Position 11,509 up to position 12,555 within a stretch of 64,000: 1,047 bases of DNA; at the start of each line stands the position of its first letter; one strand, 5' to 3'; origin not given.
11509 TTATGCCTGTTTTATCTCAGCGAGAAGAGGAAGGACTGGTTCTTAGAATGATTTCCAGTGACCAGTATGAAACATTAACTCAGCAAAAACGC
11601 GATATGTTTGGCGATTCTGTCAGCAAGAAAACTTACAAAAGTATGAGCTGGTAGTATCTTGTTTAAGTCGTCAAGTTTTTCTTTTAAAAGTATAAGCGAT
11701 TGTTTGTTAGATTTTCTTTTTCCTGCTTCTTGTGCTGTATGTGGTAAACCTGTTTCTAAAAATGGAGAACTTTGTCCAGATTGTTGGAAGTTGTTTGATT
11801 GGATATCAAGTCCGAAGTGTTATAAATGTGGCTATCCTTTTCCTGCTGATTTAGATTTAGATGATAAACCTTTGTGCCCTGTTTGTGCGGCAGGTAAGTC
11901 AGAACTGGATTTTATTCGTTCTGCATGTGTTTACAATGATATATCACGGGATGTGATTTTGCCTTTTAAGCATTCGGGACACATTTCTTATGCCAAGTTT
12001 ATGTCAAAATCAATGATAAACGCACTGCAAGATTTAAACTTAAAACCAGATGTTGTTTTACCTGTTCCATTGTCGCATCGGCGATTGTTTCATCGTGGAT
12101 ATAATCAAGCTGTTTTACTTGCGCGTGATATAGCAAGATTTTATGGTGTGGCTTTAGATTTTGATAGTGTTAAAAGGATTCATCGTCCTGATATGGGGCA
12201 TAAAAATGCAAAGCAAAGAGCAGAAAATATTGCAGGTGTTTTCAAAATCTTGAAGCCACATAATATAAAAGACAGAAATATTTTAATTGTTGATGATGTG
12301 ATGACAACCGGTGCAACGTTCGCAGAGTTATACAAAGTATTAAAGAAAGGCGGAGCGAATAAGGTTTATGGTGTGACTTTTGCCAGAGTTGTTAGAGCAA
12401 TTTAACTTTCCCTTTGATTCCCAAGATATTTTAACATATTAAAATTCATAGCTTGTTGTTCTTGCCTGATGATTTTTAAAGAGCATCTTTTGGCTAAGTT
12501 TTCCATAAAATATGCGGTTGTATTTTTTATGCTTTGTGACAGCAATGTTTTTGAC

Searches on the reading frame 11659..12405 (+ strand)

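Call 63: search_protein_families(library=pfam, proteins=[window:11659-12405:+], max_evalue=0.01)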
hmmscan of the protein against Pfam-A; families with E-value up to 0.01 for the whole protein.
window:11659-12405:+ (248 aa): 3 families
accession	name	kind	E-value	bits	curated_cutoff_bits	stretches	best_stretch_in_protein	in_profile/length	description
PF18912.6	DZR_2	-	6.3e-15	55.2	27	1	16-76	1-55/56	Double zinc ribbon domain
PF00156.33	Pribosyltran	-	3.9e-09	36.4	26.3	1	150-241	39-123/158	Phosphoribosyl transferase domain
PF14681.12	UPRTase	-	0.0017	18.3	27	1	200-235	115-150/206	Uracil phosphoribosyltransferase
